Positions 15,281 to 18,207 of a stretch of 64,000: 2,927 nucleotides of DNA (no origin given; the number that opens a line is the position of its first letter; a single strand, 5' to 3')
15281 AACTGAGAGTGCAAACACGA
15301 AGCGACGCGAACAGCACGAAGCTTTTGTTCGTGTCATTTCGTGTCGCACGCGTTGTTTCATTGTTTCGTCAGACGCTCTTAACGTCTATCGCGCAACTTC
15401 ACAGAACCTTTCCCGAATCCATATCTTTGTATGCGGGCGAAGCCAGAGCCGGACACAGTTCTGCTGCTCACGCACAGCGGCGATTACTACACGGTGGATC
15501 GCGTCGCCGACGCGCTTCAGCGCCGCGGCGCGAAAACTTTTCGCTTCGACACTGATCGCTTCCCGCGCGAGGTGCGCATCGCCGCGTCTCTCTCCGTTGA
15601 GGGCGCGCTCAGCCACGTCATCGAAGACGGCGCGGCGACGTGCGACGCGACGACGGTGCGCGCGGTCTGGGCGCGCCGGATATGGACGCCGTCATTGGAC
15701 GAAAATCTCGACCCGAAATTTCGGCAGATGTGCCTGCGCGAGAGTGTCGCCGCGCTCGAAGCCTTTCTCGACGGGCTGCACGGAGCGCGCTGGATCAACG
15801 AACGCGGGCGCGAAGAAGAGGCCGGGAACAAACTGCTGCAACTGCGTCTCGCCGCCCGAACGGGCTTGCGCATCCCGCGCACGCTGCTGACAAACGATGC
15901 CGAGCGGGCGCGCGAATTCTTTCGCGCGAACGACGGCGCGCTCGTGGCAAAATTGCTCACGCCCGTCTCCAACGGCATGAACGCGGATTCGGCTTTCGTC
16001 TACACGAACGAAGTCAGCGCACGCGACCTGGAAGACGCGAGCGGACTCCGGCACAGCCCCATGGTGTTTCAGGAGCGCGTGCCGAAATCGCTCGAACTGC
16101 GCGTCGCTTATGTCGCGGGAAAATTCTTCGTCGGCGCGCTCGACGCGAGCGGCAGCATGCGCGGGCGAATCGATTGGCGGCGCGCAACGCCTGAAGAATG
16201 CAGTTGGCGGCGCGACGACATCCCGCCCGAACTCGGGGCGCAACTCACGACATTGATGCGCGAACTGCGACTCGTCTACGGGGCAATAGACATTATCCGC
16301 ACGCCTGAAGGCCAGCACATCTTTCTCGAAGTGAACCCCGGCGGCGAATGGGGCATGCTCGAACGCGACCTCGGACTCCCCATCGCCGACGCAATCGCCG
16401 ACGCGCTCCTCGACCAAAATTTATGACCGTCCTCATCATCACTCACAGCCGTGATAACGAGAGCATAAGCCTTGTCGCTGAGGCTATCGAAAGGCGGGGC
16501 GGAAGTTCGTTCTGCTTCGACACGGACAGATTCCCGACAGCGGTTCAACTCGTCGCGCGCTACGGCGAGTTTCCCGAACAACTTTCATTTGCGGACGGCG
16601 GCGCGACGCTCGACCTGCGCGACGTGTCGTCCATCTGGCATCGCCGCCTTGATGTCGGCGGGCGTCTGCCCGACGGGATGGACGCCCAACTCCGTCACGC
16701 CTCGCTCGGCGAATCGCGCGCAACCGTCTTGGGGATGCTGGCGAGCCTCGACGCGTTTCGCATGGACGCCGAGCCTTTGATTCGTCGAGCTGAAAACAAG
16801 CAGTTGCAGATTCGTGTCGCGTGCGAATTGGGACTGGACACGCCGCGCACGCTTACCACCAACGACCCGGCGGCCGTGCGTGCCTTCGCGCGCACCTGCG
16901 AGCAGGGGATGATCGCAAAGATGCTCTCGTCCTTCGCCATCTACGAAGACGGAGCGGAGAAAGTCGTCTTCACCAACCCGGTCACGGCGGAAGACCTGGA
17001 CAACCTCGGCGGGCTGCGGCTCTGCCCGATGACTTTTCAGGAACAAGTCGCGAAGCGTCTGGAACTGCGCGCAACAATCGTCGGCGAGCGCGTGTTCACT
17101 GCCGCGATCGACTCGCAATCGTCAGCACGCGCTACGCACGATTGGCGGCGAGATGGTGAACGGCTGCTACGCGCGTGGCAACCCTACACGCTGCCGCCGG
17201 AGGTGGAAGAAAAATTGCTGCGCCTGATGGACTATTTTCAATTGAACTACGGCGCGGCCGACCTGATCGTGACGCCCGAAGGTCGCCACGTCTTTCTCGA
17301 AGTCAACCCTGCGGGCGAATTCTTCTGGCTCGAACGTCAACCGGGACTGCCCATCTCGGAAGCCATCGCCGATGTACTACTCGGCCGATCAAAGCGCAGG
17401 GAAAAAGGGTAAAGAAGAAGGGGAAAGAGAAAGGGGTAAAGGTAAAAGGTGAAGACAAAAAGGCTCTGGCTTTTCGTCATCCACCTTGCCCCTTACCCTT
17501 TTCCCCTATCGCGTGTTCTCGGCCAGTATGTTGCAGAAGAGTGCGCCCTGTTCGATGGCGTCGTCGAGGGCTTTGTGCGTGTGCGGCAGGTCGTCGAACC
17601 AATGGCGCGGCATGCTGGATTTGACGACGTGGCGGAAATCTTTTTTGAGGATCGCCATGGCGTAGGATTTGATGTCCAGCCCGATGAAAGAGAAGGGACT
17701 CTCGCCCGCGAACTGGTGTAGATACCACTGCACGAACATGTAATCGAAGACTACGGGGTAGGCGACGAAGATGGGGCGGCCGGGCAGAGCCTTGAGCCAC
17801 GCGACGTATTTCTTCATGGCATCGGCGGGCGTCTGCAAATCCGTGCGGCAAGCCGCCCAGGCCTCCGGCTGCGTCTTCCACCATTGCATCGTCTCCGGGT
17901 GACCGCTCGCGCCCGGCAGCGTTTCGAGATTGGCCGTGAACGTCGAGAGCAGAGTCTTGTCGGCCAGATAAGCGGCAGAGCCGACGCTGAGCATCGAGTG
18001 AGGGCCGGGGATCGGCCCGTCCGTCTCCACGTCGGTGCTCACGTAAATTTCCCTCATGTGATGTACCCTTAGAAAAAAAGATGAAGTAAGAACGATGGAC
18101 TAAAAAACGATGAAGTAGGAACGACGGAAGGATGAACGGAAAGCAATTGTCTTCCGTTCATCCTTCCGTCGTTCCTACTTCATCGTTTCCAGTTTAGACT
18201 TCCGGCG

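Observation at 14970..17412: Microviridin-type graspetide (omega-ester/omega-amide RiPP) cluster in a sigma-54-containing, apparently non-cyanobacterial genome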

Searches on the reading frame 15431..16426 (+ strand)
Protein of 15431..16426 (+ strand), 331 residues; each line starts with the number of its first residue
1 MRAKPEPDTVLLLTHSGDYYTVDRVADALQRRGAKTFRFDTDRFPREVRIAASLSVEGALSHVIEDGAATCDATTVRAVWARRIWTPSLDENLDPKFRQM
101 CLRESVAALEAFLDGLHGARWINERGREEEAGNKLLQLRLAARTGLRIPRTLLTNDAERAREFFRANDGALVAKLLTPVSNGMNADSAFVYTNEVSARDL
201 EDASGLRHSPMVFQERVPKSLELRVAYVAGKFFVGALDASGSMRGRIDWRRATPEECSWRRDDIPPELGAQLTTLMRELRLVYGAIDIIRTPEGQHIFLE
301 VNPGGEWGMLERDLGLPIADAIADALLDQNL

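Call 3: search_protein_families(library=pfam, proteins=[window:15431-16426:+], max_evalue=0.01)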
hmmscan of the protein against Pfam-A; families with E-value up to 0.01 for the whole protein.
window:15431-16426:+ (331 aa): 2 families
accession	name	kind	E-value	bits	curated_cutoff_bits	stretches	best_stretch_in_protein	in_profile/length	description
PF21068.3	ATPgraspMvdD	-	1.3e-35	122.5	27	1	9-125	1-117/121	MvdD pre-ATP grasp domain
PF08443.16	RimK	-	1.8e-05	24.9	21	1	131-325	1-187/188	RimK-like ATP-grasp domain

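Call 4: search_protein_families(library=ncbifam, proteins=[window:15431-16426:+], max_evalue=0.01)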
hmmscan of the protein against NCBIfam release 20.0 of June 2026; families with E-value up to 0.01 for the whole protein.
window:15431-16426:+ (331 aa): 7 families
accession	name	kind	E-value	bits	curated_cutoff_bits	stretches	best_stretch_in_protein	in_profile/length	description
TIGR04185.1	ATPgraspMvdC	equivalog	1.3e-130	435.2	425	1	10-327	1-317/318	MvdC family ATP-grasp ribosomal peptide maturase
TIGR04184.1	ATPgraspMvdD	equivalog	5.7e-77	259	475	1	10-328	1-321/321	MvdD family ATP-grasp ribosomal peptide maturase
TIGR04187.1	GRASP_SAV_5884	subfamily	1e-72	245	350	1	9-326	1-311/312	ATP-grasp ribosomal peptide maturase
TIGR04192.1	GRASP_w_spasm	equivalog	7.1e-24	84.7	230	1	24-314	14-306/318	grasp-with-spasm system ATP-grasp peptide maturase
TIGR00768.1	rimK_fam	subfamily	6.9e-11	42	143.4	1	116-325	70-275/276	RimK family alpha-L-glutamate ligase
NF040720.1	MptN_Meth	equivalog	1.4e-05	24.3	350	1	118-325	86-289/291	tetrahydromethanopterin:alpha-L-glutamate ligase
TIGR02144.1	LysX_arch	equivalog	0.0062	15.7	275.6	0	111-325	65-274/281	lysine biosynthesis protein LysX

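Call 24: search_solved_structures(query=window:15431-16426:+, max_evalue=0.00001, show_alignments=1)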
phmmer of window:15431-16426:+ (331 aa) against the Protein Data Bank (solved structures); distinct sequences matched with E-value up to 0.00001: 6.
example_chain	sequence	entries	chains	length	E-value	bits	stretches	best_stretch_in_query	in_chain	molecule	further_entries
5ig8_A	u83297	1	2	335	2.8e-102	345.6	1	4-327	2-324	ATP grasp ligase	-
7m4s_A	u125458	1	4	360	6.9e-99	334.5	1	6-328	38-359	AMdnB protein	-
5ig9_A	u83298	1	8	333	2.5e-53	184.7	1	9-328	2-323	ATP grasp ligase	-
7mgv_A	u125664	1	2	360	2.7e-36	128.8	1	8-328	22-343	CdnC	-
9bou_A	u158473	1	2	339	5e-28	101.6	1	9-326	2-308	MvdD-like pre-ATP grasp domain-containing protein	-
7drm_A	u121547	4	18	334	1.3e-12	51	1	8-329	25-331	ATP-grasp domain-containing protein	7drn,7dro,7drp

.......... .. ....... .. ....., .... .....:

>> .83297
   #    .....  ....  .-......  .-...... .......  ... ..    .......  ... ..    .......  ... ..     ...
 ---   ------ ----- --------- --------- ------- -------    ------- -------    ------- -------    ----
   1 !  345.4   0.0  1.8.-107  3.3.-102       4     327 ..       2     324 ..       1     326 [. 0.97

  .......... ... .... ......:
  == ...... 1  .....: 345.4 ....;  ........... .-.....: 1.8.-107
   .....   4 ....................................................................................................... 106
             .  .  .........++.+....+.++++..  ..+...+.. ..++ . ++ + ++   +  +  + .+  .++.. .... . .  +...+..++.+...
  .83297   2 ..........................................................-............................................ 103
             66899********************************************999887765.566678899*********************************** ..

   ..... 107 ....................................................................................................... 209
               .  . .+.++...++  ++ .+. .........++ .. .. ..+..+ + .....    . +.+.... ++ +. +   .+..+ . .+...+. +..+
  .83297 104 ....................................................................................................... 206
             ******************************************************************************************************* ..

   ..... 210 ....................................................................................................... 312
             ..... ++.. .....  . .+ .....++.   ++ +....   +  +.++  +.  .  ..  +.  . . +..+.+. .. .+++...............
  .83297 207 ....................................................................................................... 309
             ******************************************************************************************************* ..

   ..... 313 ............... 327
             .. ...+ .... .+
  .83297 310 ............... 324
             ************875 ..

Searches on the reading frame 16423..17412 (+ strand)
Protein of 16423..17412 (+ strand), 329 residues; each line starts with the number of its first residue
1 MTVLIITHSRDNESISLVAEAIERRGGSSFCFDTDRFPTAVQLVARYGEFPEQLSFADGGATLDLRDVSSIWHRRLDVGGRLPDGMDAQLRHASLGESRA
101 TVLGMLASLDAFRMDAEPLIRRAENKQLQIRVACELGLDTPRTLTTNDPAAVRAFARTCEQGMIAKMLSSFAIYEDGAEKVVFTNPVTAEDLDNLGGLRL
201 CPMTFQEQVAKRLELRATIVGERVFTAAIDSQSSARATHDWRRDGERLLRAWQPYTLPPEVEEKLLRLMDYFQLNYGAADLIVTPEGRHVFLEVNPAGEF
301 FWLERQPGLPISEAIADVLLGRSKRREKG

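Call 3: search_protein_families(library=pfam, proteins=[window:16423-17412:+], max_evalue=0.01)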
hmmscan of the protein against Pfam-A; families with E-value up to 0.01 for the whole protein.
window:16423-17412:+ (329 aa): 1 family
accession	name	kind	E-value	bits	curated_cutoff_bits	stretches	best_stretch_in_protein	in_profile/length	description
PF21068.3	ATPgraspMvdD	-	2.8e-36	124.7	27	1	2-116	1-116/121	MvdD pre-ATP grasp domain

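Call 4: search_protein_families(library=ncbifam, proteins=[window:16423-17412:+], max_evalue=0.01)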
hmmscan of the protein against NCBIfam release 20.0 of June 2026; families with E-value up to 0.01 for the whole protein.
window:16423-17412:+ (329 aa): 6 families
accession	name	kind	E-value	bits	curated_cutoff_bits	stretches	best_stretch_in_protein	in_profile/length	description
TIGR04184.1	ATPgraspMvdD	equivalog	5.7e-144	479.2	475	1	3-320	1-320/321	MvdD family ATP-grasp ribosomal peptide maturase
TIGR04185.1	ATPgraspMvdC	equivalog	1.1e-85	287.6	425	1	3-320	1-317/318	MvdC family ATP-grasp ribosomal peptide maturase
TIGR04187.1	GRASP_SAV_5884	subfamily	2.6e-73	247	350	1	2-319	1-311/312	ATP-grasp ribosomal peptide maturase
TIGR04192.1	GRASP_w_spasm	equivalog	2.5e-29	102.6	230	1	4-317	2-316/318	grasp-with-spasm system ATP-grasp peptide maturase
TIGR00768.1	rimK_fam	subfamily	1e-08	34.9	143.4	1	97-317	59-274/276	RimK family alpha-L-glutamate ligase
TIGR02144.1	LysX_arch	equivalog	1.8e-05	24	275.6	1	205-320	167-276/281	lysine biosynthesis protein LysX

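Call 8: find_related_loci(query=window:16423-17412:+, collection=genome_contigs, flank=6000)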
Query window:16423-17412:+ (329 aa) in genome_contigs; peptide patterns used: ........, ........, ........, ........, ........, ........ (x = any residue, [..] = any of these).
199 stretches matched a pattern; 58 encode a relative of the query (tblastn E <= 1e-3); 58 distinct loci.
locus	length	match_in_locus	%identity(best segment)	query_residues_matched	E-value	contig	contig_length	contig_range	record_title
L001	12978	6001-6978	82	1-326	2e-179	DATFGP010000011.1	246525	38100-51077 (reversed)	MAG TPA_asm: Pyrinomonadaceae bacterium isolate SMAG_U8666 k141_1646529, whole genome shotgun sequence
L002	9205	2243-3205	83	1-321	1e-179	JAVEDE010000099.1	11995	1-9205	MAG: Pyrinomonadaceae bacterium isolate BP_17 scaffold_1041551, whole genome shotgun sequence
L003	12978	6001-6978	80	1-326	1e-178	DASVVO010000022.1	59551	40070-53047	MAG TPA_asm: Pyrinomonadaceae bacterium isolate SMAG_U3345 k141_426820, whole genome shotgun sequence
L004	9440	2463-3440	80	1-326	4e-176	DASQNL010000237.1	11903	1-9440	MAG TPA_asm: Pyrinomonadaceae bacterium isolate SMAG_U10775 k141_575046, whole genome shotgun sequence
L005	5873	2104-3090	79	1-329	2e-178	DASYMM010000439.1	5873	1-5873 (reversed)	MAG TPA_asm: Pyrinomonadaceae bacterium isolate SMAG_U4375 k141_1615242, whole genome shotgun sequence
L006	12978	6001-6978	79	1-326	9e-176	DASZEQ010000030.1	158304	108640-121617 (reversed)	MAG TPA_asm: Pyrinomonadaceae bacterium isolate SMAG_U6498 k141_447060, whole genome shotgun sequence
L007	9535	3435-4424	79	1-329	1e-172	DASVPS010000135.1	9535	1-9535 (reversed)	MAG TPA_asm: Pyrinomonadaceae bacterium isolate SMAG_U3185 k141_319493, whole genome shotgun sequence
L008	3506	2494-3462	82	1-323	8e-179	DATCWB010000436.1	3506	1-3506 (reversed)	MAG TPA_asm: Pyrinomonadaceae bacterium isolate SMAG_U7400 k141_258567, whole genome shotgun sequence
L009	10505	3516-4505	75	1-329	2e-167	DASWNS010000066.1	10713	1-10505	MAG TPA_asm: Pyrinomonadaceae bacterium isolate SMAG_U3420 k141_443937, whole genome shotgun sequence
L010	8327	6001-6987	66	1-328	1e-146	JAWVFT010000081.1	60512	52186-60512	MAG: Blastocatellia bacterium isolate BP_46 scaffold_4191988, whole genome shotgun sequence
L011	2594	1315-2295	66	1-327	2e-153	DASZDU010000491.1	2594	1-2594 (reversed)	MAG TPA_asm: Pyrinomonadaceae bacterium isolate SMAG_U6476 k141_545372, whole genome shotgun sequence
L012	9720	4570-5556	66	1-329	7e-145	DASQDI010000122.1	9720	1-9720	MAG TPA_asm: Blastocatellia bacterium isolate SMAG_U11723 k141_608826, whole genome shotgun sequence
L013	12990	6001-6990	65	1-326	9e-145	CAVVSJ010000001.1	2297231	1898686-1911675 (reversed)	MAG: uncultured Acidobacteriota bacterium isolate MFD02840.bin.1.264 genome assembly, contig: contig_11230, whole genome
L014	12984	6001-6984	63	1-328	1e-143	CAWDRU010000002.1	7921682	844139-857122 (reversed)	MAG: Blastocatellia bacterium isolate MFD04935.bin.1.50 genome assembly, contig: contig_540, whole genome shotgun sequen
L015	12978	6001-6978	64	1-326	1e-143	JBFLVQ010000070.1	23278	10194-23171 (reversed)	MAG: Acidobacteriota bacterium isolate MAG010 MAG010_70, whole genome shotgun sequence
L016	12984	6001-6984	66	1-328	3e-150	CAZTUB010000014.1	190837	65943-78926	MAG TPA_asm: uncultured Clostridia bacterium isolate binchicken_co174_39 genome assembly, contig: NODE_25_length_190837_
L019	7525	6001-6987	67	1-327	3e-137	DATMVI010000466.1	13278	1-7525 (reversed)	MAG TPA_asm: Pyrinomonadaceae bacterium isolate SMAG_U13064 k141_210457, whole genome shotgun sequence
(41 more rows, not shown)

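Call 23: search_solved_structures(query=window:16423-17412:+, max_evalue=0.00001, show_alignments=1)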
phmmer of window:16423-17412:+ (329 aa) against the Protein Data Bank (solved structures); distinct sequences matched with E-value up to 0.00001: 6.
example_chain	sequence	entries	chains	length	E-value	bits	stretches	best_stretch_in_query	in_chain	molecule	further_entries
5ig9_A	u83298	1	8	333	1.7e-111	375.7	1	1-322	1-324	ATP grasp ligase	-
7mgv_A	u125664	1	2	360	3.7e-74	253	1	3-327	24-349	CdnC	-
5ig8_A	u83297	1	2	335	3.3e-68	233.5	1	2-320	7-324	ATP grasp ligase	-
7m4s_A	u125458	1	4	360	4.9e-62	213.2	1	3-320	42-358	AMdnB protein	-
9bou_A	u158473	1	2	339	3.9e-21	78.8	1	1-319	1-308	MvdD-like pre-ATP grasp domain-containing protein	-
7drm_A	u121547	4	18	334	1.7e-10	43.9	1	3-325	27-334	ATP-grasp domain-containing protein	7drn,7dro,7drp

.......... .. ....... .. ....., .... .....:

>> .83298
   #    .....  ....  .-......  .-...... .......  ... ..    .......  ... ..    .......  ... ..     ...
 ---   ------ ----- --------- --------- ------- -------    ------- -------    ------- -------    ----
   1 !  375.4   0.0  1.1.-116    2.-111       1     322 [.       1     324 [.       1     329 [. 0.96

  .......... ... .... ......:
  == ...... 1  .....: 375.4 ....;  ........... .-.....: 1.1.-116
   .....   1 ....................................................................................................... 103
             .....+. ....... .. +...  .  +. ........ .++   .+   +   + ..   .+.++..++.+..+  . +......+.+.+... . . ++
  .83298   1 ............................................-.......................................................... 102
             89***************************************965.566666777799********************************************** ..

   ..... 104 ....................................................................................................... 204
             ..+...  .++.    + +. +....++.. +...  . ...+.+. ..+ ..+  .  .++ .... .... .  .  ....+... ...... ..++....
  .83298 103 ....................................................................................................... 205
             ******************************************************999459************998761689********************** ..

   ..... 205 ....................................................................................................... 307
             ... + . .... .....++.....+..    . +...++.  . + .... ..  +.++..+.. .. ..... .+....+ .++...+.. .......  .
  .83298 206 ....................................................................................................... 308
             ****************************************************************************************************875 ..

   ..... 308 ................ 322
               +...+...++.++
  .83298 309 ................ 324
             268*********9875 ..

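Call 59: search_protein_families(library=pfam, proteins=[L012:185-2410:+, L015:7459-8625:+, L019:3615-4448:+], max_evalue=0.0001)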
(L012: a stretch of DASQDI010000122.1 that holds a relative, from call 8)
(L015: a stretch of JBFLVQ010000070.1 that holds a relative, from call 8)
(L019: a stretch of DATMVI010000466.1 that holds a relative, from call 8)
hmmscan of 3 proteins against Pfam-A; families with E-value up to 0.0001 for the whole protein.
L012:185-2410:+ (741 aa): 1 family
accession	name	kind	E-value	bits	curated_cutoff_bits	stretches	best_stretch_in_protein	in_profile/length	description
PF00005.33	ABC_tran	-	9.7e-20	72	25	1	560-713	2-136/137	ABC transporter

L015:7459-8625:+ (388 aa): 2 families
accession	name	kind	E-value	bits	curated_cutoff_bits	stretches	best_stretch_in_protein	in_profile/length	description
PF13437.12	HlyD_3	-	2.5e-15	57.6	22.2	1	249-341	2-92/106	HlyD family secretion protein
PF16576.10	HlyD_D23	-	3.2e-10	40.1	30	1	165-340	23-201/214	Barrel-sandwich domain of CusB or HlyD membrane-fusion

L019:3615-4448:+ (277 aa): 1 family
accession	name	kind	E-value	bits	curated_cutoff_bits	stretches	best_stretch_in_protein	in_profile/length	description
PF01569.27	PAP2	-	8.7e-19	68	27.2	1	131-250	4-127/130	PAP2 superfamily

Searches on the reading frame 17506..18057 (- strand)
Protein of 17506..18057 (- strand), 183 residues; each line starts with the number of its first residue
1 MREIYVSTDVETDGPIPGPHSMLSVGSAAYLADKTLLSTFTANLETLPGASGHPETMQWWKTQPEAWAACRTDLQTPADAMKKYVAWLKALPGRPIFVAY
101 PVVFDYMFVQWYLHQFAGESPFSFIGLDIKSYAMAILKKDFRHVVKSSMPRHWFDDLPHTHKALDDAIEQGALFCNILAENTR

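Call 3: search_protein_families(library=pfam, proteins=[window:17506-18057:-], max_evalue=0.01)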
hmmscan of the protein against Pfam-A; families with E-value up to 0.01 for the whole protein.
window:17506-18057:- (183 aa): 1 family
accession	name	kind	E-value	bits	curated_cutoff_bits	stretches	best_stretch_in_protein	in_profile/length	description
PF16473.11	Rv2179c-like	-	1.4e-05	25.3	27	1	36-174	33-173/177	3'-5' exoribonuclease Rv2179c-like domain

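Call 4: search_protein_families(library=ncbifam, proteins=[window:17506-18057:-], max_evalue=0.01)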
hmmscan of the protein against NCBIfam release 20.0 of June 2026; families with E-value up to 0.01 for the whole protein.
window:17506-18057:- (183 aa): 1 family
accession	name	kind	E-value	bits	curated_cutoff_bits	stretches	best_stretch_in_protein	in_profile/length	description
NF006316.0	PRK08517.1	equivalog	0.00015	21.2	247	1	4-116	71-171/270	3'-5' exonuclease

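Call 66: search_protein_families(library=padloc, proteins=[window:17506-18057:-], max_evalue=0.001)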
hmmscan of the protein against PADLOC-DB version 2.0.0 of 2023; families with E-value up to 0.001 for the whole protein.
window:17506-18057:- (183 aa): 2 families
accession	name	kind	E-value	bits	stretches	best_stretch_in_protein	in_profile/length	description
PDLC00753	Effector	-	3.8e-32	109.5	1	2-181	5-180/184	Exonuclease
PDLC01247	DEDDh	-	4e-05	22.3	1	8-170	3-134/139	"CAS-I,CAS-II,CAS-III,CAS-IV,CAS-V,CAS-VI; associated"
